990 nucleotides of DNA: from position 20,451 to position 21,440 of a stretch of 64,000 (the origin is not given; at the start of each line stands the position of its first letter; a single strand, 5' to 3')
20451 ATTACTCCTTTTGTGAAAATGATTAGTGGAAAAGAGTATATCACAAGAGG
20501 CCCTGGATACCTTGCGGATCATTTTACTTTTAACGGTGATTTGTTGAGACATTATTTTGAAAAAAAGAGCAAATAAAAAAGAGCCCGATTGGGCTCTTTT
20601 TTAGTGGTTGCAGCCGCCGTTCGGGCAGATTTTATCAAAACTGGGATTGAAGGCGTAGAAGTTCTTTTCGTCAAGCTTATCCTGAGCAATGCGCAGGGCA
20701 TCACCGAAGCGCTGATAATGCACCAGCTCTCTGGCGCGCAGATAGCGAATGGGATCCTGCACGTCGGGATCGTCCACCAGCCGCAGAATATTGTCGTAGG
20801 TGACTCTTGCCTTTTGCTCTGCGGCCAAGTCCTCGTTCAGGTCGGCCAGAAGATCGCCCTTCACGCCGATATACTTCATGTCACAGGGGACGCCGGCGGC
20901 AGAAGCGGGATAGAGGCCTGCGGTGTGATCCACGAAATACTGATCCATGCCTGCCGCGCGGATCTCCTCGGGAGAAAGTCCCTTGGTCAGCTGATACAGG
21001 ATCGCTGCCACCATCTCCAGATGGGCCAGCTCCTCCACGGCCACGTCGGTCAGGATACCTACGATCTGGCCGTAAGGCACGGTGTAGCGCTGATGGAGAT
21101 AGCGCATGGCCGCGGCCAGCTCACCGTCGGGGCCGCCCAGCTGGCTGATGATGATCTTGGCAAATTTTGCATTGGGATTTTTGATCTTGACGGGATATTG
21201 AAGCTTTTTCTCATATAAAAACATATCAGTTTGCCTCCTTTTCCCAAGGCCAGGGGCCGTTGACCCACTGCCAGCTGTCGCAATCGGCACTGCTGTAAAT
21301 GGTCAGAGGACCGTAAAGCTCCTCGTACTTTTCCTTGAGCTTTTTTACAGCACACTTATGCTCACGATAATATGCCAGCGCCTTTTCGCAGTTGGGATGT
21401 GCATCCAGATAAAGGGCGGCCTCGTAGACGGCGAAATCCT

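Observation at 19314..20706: AT-rich single-gene islet (HTH + T5orf172/GIY-YIG-like) inserted in the 3' end of cotJC, bracketed by a duplicated cotJC tail and terminator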

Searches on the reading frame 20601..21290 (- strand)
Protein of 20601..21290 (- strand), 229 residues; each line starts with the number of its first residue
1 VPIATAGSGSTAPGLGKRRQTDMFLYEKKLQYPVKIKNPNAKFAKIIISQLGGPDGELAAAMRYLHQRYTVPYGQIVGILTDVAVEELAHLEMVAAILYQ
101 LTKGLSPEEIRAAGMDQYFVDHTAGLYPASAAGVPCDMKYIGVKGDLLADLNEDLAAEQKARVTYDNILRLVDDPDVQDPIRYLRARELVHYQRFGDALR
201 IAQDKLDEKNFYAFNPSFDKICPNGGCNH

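Call 6: search_protein_families(library=pfam, proteins=[window:20601-21290:-], max_evalue=0.01)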
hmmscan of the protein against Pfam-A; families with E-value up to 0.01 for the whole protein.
window:20601-21290:- (229 aa): 2 families
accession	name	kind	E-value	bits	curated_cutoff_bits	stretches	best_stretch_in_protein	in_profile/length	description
PF05067.18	Mn_catalase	-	7.7e-55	186.3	27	1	23-206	1-198/284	Manganese containing catalase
PF02915.23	Rubrerythrin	-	0.00046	21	22.8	0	56-125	9-79/137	Rubrerythrin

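Call 7: search_protein_families(library=ncbifam, proteins=[window:20601-21290:-], max_evalue=1)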
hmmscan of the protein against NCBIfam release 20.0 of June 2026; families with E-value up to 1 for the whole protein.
window:20601-21290:- (229 aa): 3 families
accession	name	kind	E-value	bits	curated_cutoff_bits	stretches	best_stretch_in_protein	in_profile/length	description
NF052557.1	ManCatBAC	equivalog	2e-30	106.1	350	1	23-207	1-198/268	manganese catalase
NF058679.1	EncB_fam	subfamily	0.00013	22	90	1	145-209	19-83/117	encapsulin nanocompartment ferritin-likeEncB family encapsulin nanocompartment ferritin-like cargo protein cargo protein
TIGR04535.1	ferrit_encaps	subfamily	0.00091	19.2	125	1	146-209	14-76/114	encapsulin-associated ferritin-like protein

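Call 18: find_related_loci(query=window:20604-21224:-, collection=genome_contigs, flank=5000)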
Query window:20604-21224:- (207 aa) in genome_contigs; peptide patterns used: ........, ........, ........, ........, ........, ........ (x = any residue, [..] = any of these).
493 stretches matched a pattern; 408 encode a relative of the query (tblastn E <= 1e-3); the best 80 are kept; 80 distinct loci.
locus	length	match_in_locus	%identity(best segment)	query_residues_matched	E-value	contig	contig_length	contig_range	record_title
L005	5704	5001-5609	87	1-206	2e-120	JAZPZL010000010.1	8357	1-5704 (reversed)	MAG: Eubacteriales bacterium isolate T1900044645_TS20190111.MAGScoT_cleanbin_000030 SGB_1341_k141_858899, whole genome s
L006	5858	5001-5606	86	1-205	2e-118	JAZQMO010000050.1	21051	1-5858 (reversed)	MAG: Eubacteriales bacterium isolate T1900044606_TS20190072.MAGScoT_cleanbin_000005 SGB_738_k141_1595188, whole genome s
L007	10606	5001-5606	85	1-205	1e-118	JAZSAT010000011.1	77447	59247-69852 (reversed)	MAG: Eubacteriales bacterium isolate T1900044932_TS20190398.MAGScoT_cleanbin_000007 SGB_3427_k141_811432, whole genome s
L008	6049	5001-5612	85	1-207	3e-118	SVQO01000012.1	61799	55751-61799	MAG: Oscillospiraceae bacterium isolate SIG619 NODE_2834_length_61799_cov_4.404316, whole genome shotgun sequence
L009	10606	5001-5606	83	1-205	3e-117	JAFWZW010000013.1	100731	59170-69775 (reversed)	MAG: Clostridia bacterium isolate RGIG6222 Sheep_Rectum-2__c606261, whole genome shotgun sequence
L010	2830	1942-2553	84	1-207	8e-122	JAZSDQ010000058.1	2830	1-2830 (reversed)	MAG: Eubacteriales bacterium isolate T1900044596_TS20190062.MAGScoT_cleanbin_000010 SGB_666_k141_738419, whole genome sh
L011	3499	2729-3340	84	1-207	3e-119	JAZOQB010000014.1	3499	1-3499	MAG: Eubacteriales bacterium isolate T1900045570_YK20190264.MAGScoT_cleanbin_000002 SGB_7970_k141_988860, whole genome s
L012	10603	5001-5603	84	1-201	3e-116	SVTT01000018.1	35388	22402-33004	MAG: Oscillospiraceae bacterium isolate SIG702 NODE_25708_length_35388_cov_4.127932, whole genome shotgun sequence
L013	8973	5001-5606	83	1-205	8e-116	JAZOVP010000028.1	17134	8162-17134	MAG: Eubacteriales bacterium isolate T1900045525_YK20190219.MAGScoT_cleanbin_000038 SGB_7686_k141_1236060, whole genome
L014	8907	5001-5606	83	1-205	1e-115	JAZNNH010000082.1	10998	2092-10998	MAG: Eubacteriales bacterium isolate T1900044657_TS20190123.MAGScoT_cleanbin_000029 SGB_1487_k141_3328740, whole genome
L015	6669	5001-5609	82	1-206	4e-115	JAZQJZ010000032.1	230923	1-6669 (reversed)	MAG: Eubacteriales bacterium isolate T1900044616_TS20190082.MAGScoT_cleanbin_000020 SGB_852_k141_428383, whole genome sh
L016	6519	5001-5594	85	1-198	5e-115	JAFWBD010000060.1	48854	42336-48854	MAG: Clostridia bacterium isolate RGIG5579 Sheep_Colon.Co__c2711882, whole genome shotgun sequence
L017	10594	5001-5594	83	1-198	2e-114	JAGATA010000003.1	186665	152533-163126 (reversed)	MAG: Clostridia bacterium isolate RGIG8747 Water_deer_Colon-4__c21527, whole genome shotgun sequence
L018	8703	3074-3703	82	1-207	8e-114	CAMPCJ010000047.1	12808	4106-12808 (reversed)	MAG: uncultured Clostridia bacterium isolate SRR873610_bin.94_metaWRAP_v1.3_MAG genome assembly, contig: NODE_10650_leng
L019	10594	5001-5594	84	1-198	1e-113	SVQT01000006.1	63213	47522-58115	MAG: Oscillospiraceae bacterium isolate SIG624 NODE_2380_length_63213_cov_2.032147, whole genome shotgun sequence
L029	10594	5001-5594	81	1-198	7e-111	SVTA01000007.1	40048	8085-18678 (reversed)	MAG: Oscillospiraceae bacterium isolate SIG683 NODE_21795_length_40048_cov_2.106586, whole genome shotgun sequence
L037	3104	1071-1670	77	1-200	2e-110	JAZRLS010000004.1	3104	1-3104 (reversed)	MAG: Eubacteriales bacterium isolate T1900045430_YK20190121.MAGScoT_cleanbin_000004 SGB_7093_k141_423530, whole genome s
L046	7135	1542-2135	77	1-198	5e-105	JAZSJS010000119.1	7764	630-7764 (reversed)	MAG: Eubacteriales bacterium isolate T1900044564_TS20190030.MAGScoT_cleanbin_000018 SGB_385_k141_2008068, whole genome s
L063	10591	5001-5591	75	1-197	3e-103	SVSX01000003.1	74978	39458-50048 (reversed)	MAG: Oscillospiraceae bacterium isolate SIG680 NODE_8444_length_74978_cov_2.256937, whole genome shotgun sequence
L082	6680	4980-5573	75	1-198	4e-101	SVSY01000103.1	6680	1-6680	MAG: Oscillospiraceae bacterium isolate SIG681 NODE_168669_length_6680_cov_1.677552, whole genome shotgun sequence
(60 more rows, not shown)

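Call 45: search_protein_families(library=pfam, proteins=[L046:2243-2662:+, L046:2885-3346:+, L046:3474-4049:+, L029:5761-6297:+, L063:5708-6625:+, L037:1804-2352:+], max_evalue=0.01)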
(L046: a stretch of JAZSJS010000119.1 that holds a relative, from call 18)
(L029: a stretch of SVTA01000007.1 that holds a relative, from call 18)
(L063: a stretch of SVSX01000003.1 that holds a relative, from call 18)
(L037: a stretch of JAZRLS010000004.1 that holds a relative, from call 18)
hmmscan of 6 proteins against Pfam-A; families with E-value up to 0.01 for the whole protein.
L046:2243-2662:+ (139 aa): 1 family
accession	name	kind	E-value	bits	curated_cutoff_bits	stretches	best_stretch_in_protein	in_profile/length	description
PF00782.25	DSPc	-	1e-07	32.3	33.5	1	4-105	2-93/133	Dual specificity phosphatase, catalytic domain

L046:2885-3346:+ (153 aa): 0 families

L046:3474-4049:+ (191 aa): 0 families

L029:5761-6297:+ (178 aa): 0 families

L063:5708-6625:+ (305 aa): 3 families
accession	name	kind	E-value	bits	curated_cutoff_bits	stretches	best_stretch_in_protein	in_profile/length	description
PF12799.13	LRR_4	-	4.7e-09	36.6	27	0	208-243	5-42/44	Leucine Rich repeats (2 copies)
PF25019.1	LRR_R13L1-DRL21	-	0.0011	19.4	27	0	244-276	91-123/127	R13L1/DRL21 LRRs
PF25013.1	LRR_Zer-1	-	0.007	17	27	0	85-125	3-41/137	Zer-1-like, Leucine-rich repeats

L037:1804-2352:+ (182 aa): 0 families

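Call 49: find_encoding_contigs(protein=window:20601-21224:-, flank=8000, max_places=8)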
Protein window:20601-21224:- (207 aa): 5 contigs read that carry it; 4 places shown.
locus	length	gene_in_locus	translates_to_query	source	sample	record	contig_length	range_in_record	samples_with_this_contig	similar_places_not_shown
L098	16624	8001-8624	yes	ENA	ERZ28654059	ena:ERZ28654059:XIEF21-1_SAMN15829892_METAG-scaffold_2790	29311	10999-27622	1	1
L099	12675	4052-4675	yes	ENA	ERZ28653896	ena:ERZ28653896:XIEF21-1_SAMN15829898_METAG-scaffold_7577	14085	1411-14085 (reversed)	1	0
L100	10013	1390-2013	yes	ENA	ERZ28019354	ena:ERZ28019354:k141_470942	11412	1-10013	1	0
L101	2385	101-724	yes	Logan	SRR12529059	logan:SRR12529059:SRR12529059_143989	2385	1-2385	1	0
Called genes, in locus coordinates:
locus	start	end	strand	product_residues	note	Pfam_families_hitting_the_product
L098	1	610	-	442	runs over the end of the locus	PF09587:PGA_cap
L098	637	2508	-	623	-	PF07501:G5, PF01551:Peptidase_M23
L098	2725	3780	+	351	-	-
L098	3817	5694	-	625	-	PF13727:CoA_binding_3, PF00106:adh_short (weak), PF01073:3Beta_HSD, PF01370:Epimerase, PF02719:Polysacc_synt_2, PF04321:RmlD_sub_bind, PF08659:KR (weak), PF16363:GDP_Man_Dehyd, +1 more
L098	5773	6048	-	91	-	PF00216:Bac_DNA_binding, PF18291:HU-HIG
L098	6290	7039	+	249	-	PF02535:Zip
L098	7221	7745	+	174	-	PF11007:CotJA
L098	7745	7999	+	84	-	PF12652:CotJB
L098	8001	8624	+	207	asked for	PF05067:Mn_catalase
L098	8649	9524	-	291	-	PF01381:HTH_3, PF07022:Phage_CI_repr (faint), PF12844:HTH_19 (weak), PF13560:HTH_31 (weak), PF10544:T5orf172, PF13455:MUG113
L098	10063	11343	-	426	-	PF00916:Sulfate_transp, PF16983:MFS_MOT1 (weak)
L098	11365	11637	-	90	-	-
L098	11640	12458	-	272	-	PF00795:CN_hydrolase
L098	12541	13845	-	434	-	PF00999:Na_H_Exchanger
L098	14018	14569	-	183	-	-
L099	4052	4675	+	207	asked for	PF05067:Mn_catalase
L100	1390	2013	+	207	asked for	PF05067:Mn_catalase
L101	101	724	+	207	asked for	PF05067:Mn_catalase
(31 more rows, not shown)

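Call 86: search_protein_families(library=padloc, proteins=[L046:2243-2662:+, L046:2885-3346:+, L046:3552-4049:+, L029:5761-6297:+, L063:5708-6625:+, L037:1804-2352:+, L082:5687-6001:+], max_evalue=0.001)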
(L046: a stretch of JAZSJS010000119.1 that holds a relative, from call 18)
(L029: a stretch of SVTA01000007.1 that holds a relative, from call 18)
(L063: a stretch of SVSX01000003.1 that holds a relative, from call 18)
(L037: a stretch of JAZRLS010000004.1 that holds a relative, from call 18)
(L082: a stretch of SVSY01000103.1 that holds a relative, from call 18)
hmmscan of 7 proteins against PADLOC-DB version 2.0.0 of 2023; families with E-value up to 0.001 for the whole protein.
L046:2243-2662:+ (139 aa): 0 families

L046:2885-3346:+ (153 aa): 0 families

L046:3552-4049:+ (165 aa): 0 families

L029:5761-6297:+ (178 aa): 0 families

L063:5708-6625:+ (305 aa): 0 families

L037:1804-2352:+ (182 aa): 0 families

L082:5687-6001:+ (104 aa): 0 families

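Call 87: search_protein_families(library=pfam, proteins=[L082:5687-6001:+, L082:6202-6672:+], max_evalue=0.01)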
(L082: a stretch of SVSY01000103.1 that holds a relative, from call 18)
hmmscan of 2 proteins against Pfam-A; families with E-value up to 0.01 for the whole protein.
L082:5687-6001:+ (104 aa): 0 families

L082:6202-6672:+ (156 aa): 0 families

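Call 100: find_homologous_proteins(query=window:20604-21224:-, max_evalue=1e-90)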
Query window:20604-21224:- (207 aa): 2338 proteins with E <= 1e-90 among 8000 candidates; the best 120 are listed.
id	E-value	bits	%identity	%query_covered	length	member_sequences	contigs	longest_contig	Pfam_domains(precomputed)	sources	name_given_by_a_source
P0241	5.3e-135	466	100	100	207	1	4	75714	PF05067.19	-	-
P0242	1.7e-127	441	97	100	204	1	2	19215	PF05067.19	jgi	-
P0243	6.9e-116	403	85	99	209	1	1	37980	PF05067.19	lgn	-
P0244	7.9e-116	403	87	100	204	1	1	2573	PF05067.19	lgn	-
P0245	9.1e-115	400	84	99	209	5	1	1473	PF05067.19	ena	-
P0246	1.3e-114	399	87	100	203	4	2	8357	PF05067.19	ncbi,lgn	-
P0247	2.1e-114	399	86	100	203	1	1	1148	PF05067.19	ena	-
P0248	5.1e-114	397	86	99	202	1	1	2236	PF05067.19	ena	-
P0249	5.4e-114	397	86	99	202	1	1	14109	PF05067.19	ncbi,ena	-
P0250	6.1e-114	397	85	99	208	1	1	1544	PF05067.19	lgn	-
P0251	9.7e-114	396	85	100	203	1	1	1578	PF05067.19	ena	-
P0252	1.4e-113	396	85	99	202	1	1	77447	PF05067.19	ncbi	-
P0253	2.1e-113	395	84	99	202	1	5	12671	PF05067.19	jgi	-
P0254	2.5e-113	395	86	100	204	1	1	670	PF05067.19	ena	-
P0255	3.5e-113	395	86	99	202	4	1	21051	PF05067.19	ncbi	-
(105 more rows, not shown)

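Call 102: find_encoding_contigs(protein=P0243, flank=6000, max_places=4)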
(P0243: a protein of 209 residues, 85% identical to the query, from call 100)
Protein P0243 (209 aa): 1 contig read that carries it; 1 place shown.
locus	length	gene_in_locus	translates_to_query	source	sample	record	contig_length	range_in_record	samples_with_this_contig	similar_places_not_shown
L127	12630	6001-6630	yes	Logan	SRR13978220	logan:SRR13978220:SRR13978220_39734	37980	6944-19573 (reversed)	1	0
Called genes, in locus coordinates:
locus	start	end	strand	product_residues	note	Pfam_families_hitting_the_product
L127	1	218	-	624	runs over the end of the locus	PF07501:G5, PF01551:Peptidase_M23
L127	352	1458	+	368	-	PF00639:Rotamase (weak)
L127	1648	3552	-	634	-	PF13727:CoA_binding_3, PF02629:CoA_binding (faint), PF00106:adh_short (faint), PF01073:3Beta_HSD, PF01370:Epimerase, PF02719:Polysacc_synt_2, PF04321:RmlD_sub_bind, PF16363:GDP_Man_Dehyd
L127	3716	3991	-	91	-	PF00216:Bac_DNA_binding, PF18291:HU-HIG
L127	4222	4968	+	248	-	PF02535:Zip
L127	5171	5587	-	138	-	-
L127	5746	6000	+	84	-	PF12652:CotJB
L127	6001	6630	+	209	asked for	PF05067:Mn_catalase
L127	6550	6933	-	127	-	-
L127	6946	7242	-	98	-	PF02583:Trns_repr_metal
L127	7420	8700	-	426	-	PF00916:Sulfate_transp, PF16983:MFS_MOT1 (weak)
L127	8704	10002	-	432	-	PF00999:Na_H_Exchanger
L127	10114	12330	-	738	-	PF02522:Antibiotic_NAT, PF01546:Peptidase_M20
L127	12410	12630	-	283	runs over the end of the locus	PF02645:DegV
